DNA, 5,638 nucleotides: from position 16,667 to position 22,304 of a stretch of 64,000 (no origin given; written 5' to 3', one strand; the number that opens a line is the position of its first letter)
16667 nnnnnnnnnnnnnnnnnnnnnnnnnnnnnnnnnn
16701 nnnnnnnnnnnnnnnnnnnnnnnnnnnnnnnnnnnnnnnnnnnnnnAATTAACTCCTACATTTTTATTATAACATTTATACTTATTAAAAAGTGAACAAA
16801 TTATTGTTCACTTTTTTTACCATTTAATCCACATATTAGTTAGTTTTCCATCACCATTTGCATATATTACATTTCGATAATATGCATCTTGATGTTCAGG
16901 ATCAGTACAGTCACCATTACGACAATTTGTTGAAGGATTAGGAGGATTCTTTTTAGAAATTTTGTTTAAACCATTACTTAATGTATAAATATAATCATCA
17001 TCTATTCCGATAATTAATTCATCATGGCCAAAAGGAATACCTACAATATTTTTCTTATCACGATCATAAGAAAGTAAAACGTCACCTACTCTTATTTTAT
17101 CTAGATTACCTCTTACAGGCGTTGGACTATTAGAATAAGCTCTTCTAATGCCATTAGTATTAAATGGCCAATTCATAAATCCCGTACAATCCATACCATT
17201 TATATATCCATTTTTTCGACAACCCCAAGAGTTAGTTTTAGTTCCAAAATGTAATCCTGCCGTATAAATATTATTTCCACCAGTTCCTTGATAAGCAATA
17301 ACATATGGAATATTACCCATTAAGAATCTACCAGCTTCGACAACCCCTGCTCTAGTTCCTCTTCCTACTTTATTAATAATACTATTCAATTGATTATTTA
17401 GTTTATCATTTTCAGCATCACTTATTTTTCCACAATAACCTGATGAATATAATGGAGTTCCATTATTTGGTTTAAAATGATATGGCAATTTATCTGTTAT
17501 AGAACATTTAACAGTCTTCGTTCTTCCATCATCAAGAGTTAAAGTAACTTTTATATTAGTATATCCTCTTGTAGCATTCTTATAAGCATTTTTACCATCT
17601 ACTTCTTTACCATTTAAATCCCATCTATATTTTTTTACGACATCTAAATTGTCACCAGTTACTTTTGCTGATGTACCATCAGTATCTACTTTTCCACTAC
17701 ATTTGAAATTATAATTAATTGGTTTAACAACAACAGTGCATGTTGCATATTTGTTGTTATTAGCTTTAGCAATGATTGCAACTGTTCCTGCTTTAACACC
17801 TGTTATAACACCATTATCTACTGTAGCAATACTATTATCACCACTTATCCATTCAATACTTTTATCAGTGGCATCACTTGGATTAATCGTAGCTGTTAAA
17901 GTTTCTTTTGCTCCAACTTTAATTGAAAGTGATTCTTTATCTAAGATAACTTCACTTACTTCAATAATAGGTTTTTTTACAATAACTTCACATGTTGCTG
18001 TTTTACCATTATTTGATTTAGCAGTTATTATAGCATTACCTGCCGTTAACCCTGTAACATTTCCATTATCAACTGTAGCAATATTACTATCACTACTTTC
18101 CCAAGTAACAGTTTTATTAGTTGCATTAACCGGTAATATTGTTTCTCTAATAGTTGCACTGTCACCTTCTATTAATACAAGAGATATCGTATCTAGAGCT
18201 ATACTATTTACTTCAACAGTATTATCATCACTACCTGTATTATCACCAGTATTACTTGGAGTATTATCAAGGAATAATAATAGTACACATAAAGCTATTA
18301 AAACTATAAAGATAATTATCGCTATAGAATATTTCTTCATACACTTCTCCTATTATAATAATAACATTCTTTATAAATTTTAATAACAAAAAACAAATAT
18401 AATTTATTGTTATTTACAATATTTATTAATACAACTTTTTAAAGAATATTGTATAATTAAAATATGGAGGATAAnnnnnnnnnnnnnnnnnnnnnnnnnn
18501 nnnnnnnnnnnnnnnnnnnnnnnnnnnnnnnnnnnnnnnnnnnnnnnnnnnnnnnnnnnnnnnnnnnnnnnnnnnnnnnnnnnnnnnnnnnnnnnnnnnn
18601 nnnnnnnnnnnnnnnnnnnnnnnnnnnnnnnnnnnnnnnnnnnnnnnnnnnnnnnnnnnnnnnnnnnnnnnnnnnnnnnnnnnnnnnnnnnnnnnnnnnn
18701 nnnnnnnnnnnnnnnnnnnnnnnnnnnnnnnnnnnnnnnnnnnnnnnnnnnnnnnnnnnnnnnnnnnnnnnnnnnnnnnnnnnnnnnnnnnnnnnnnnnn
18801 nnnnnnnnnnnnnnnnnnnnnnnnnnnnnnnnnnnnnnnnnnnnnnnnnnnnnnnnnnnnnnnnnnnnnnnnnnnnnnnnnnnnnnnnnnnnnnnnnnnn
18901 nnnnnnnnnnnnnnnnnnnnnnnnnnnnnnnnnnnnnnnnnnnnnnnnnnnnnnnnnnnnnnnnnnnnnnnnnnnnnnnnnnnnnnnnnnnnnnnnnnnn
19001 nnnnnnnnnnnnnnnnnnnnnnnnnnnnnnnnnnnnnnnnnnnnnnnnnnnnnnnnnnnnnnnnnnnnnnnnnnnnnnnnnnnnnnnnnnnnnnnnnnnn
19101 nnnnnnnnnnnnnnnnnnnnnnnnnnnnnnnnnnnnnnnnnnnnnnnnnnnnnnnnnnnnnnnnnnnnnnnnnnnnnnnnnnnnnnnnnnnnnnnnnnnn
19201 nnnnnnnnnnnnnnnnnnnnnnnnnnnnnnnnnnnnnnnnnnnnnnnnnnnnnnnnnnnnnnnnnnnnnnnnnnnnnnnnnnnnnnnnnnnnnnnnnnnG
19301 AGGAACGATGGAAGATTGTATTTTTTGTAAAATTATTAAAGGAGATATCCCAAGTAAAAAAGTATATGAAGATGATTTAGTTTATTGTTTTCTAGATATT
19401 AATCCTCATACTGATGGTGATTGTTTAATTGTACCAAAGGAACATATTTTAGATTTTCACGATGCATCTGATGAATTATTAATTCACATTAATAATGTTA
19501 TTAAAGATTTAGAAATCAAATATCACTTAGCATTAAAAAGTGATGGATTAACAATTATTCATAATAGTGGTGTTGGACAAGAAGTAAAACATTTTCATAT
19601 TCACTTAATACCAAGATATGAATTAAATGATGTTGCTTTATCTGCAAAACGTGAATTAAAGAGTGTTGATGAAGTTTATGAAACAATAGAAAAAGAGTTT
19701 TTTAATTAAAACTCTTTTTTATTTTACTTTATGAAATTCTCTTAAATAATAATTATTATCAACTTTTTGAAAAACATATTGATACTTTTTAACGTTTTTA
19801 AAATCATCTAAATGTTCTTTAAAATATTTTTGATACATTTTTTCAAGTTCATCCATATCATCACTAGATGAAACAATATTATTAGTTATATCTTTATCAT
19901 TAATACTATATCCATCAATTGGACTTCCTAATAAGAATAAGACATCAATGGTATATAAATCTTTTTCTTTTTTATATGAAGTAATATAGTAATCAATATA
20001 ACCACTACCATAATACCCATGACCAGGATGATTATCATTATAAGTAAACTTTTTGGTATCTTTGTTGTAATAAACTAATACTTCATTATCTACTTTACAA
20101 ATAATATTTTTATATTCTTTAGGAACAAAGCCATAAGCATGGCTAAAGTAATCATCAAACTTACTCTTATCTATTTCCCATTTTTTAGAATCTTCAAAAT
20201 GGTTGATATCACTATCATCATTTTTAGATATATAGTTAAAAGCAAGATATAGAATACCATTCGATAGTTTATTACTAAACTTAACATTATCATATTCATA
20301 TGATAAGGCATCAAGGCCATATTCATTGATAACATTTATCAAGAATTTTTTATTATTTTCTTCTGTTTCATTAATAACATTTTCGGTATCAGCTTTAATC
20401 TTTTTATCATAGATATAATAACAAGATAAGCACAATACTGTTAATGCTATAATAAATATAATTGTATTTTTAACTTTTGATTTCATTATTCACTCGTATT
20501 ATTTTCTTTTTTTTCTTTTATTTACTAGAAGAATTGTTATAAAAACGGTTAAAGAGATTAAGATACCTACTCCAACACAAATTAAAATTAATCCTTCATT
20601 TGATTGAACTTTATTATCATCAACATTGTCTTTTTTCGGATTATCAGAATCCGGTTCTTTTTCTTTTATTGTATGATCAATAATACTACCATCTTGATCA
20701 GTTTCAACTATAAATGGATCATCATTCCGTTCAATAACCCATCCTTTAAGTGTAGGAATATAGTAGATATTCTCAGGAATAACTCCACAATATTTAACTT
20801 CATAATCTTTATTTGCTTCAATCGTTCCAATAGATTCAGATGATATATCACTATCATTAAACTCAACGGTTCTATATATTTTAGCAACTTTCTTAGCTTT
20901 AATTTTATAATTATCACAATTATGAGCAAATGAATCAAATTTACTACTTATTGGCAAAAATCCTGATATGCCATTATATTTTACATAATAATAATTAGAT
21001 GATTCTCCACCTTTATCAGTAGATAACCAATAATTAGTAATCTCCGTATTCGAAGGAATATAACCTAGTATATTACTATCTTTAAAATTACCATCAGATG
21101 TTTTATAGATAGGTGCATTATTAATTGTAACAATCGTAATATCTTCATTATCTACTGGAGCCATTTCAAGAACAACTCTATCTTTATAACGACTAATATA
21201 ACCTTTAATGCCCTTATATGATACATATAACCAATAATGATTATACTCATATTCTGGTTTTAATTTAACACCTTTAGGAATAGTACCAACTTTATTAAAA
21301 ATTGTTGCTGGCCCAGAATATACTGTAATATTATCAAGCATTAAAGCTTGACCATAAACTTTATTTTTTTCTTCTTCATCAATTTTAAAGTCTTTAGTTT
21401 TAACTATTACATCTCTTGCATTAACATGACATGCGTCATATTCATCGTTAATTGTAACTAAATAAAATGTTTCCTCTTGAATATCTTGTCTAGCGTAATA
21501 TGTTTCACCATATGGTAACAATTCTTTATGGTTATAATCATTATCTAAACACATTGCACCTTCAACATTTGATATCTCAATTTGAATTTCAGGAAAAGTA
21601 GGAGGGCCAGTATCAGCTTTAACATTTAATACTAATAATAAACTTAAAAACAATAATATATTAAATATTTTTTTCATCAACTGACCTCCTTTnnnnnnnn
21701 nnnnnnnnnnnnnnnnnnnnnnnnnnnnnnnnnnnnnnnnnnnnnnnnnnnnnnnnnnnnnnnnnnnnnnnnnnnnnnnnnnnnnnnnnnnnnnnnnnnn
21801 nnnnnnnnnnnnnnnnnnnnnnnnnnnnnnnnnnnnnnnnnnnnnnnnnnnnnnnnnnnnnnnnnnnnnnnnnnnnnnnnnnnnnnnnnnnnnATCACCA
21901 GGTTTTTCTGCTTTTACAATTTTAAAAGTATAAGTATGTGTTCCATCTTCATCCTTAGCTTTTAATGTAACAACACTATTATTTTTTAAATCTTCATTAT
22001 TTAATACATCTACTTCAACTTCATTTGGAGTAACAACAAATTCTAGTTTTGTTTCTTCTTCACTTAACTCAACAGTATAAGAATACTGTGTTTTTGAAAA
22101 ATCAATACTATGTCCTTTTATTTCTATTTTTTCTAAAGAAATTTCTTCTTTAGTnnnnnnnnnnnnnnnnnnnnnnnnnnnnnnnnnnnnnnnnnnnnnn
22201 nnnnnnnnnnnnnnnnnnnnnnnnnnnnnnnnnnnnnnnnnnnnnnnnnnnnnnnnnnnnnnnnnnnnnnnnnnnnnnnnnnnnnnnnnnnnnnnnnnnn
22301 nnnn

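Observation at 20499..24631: Trio of paralogous type I membrane proteins with SH3b and cadherin-like domains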

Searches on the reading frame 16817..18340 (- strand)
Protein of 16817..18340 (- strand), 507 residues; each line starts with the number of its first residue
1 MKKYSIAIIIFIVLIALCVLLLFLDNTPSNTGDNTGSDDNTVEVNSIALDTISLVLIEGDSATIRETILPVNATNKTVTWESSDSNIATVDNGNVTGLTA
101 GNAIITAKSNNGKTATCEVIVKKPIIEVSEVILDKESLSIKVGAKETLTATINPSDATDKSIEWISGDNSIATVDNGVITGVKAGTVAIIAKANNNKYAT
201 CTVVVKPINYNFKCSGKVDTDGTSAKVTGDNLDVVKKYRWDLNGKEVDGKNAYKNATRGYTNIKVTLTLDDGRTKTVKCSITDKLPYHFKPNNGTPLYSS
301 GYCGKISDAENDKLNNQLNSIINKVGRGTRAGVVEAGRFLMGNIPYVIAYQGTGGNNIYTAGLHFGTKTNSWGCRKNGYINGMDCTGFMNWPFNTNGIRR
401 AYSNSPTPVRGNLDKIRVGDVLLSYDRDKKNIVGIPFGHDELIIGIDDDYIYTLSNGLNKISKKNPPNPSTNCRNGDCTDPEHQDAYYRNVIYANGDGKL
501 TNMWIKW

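Call 3: search_protein_families(library=pfam, proteins=[window:16817-18340:-], max_evalue=1)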
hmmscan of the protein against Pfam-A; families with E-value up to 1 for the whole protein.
window:16817-18340:- (507 aa): 7 families
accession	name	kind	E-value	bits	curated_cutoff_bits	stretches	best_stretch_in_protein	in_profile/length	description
PF02368.24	Big_2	-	2.5e-27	95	22.8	2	128-203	2-79/79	Bacterial Ig-like domain (group 2)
PF21764.3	Invasin_D4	-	5.7e-05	24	27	1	71-103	33-65/88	Invasin, domain 4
PF00877.26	NLPC_P60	-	0.0018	18.7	23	1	371-443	5-78/105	NlpC/P60 family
PF16820.11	PKD_3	-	0.0081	16.4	26.3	0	133-195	8-68/68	PKD-like domain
PF21461.3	HL_N-beta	-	0.059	13.6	27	2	168-193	20-45/57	Hyaluronate lyase, N-terminal beta-sheet domain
PF18788.6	DarA_N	-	0.24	11.6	27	0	219-254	68-100/122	Defence against restriction A N-terminal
PF17966.7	Muc_B2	-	0.34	11.9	23.5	0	72-120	42-93/100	Muc B2-like domain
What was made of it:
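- An NlpC/P60-like Big_2 protein lies nearby at 16817-18340 (call 3).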

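Call 4: search_protein_families(library=ncbifam, proteins=[window:16817-18340:-], max_evalue=1)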
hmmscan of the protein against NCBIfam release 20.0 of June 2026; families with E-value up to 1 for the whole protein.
window:16817-18340:- (507 aa): 3 families
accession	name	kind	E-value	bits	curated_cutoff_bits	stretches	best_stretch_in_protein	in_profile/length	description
NF038345.1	wall_hydro_RipC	exception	0.13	11.6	425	1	368-426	264-322/362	peptidoglycan hydrolase RipC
TIGR01692.1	HIBADH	equivalog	0.24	10.7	291.6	1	126-228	64-168/288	3-hydroxyisobutyrate dehydrogenase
NF047625.1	AcylSulfactDhSauS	equivalog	0.44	9.3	600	0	86-196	115-224/464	acylating sulfoacetaldehyde dehydrogenase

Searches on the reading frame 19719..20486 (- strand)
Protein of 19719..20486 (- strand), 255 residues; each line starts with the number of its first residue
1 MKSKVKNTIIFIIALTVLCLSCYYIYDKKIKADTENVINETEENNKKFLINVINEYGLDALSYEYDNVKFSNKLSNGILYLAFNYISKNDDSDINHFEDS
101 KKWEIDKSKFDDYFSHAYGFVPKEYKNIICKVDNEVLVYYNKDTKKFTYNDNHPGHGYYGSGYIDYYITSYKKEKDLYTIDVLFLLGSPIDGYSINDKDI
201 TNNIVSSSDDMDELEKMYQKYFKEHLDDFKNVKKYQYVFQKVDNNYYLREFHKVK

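Call 3: search_protein_families(library=pfam, proteins=[window:19719-20486:-], max_evalue=1)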
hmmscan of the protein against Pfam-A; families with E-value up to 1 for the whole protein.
window:19719-20486:- (255 aa): 3 families
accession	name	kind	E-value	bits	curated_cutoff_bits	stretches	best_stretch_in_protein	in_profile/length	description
PF22004.1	SPAR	-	0.44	10.8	27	1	9-31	11-33/75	Small regulatory polypeptide of amino acid response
PF03079.20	ARD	-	0.47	11.1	27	1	198-233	60-96/157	ARD/ARD' family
PF12698.13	ABC2_membrane_3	-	0.72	9.3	31.6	1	8-139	3-95/347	ABC-2 family transporter protein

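Call 4: search_protein_families(library=ncbifam, proteins=[window:19719-20486:-], max_evalue=1)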
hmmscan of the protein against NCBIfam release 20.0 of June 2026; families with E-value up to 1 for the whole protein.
window:19719-20486:- (255 aa): 1 family
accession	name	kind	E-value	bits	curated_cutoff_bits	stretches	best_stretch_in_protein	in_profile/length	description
NF047537.1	YonT_type_I_tox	equivalog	0.18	11.9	45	1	3-28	3-28/59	type I TA system toxin YonT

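Call 70: search_protein_families(library=padloc, proteins=[window:19719-20486:-], max_evalue=0.1)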
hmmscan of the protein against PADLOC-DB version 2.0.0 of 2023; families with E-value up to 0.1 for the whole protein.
window:19719-20486:- (255 aa): 0 families

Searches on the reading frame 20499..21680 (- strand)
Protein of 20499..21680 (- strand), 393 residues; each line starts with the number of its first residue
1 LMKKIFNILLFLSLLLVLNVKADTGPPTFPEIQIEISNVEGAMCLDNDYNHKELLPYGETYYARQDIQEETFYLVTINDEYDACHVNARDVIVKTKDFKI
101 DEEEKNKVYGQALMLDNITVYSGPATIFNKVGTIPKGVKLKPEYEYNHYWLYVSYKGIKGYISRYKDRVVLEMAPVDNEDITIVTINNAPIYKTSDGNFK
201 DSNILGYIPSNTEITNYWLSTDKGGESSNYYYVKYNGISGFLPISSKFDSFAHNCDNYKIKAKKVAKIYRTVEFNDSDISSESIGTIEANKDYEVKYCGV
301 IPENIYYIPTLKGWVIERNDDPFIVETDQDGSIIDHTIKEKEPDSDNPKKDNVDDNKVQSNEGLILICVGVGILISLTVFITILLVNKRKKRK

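Call 3: search_protein_families(library=pfam, proteins=[window:20499-21680:-], max_evalue=1)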
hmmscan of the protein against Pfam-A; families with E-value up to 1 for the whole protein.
window:20499-21680:- (393 aa): 3 families
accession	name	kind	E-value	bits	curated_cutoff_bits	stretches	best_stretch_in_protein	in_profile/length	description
PF08239.17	SH3_3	-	3.5e-10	40.3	27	1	117-164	2-50/54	Bacterial SH3 domain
PF19762.4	DUF6249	-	0.0087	16.4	33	1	334-380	33-76/104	Domain of unknown function (DUF6249)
PF02736.25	Myosin_N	-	0.045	14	27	1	311-332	16-36/45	Myosin N-terminal SH3-like domain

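Call 4: search_protein_families(library=ncbifam, proteins=[window:20499-21680:-], max_evalue=1)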
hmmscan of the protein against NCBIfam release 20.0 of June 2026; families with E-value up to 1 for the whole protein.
window:20499-21680:- (393 aa): 0 families

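Call 70: search_protein_families(library=padloc, proteins=[window:20499-21680:-], max_evalue=0.1)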
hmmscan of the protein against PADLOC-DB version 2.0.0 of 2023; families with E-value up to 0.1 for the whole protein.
window:20499-21680:- (393 aa): 0 families

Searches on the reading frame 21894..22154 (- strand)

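Call 63: search_protein_families(library=pfam, proteins=[window:21894-22154:-], max_evalue=1)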
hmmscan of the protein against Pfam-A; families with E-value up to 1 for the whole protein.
seq(87 aa): 5 families
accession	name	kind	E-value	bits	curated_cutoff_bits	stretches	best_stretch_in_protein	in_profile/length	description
PF12733.13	Cadherin-like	-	0.0017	19.2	24.2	1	11-76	5-83/89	Cadherin-like beta sandwich domain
PF24928.1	DUF7748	-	0.064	13.8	25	1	22-72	31-83/92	Domain of unknown function (DUF7748)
PF22668.1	DUF7009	-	0.07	13.9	27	1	8-67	23-84/119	Family of unknown function (DUF7009)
PF22886.1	DUF7021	-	0.071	13.5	27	1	26-68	49-90/123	Domain of unknown function (DUF7021)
PF23194.1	NOMO_5th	-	0.1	13.5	27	1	17-52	45-81/89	NOMO fifth transthyretin-like domain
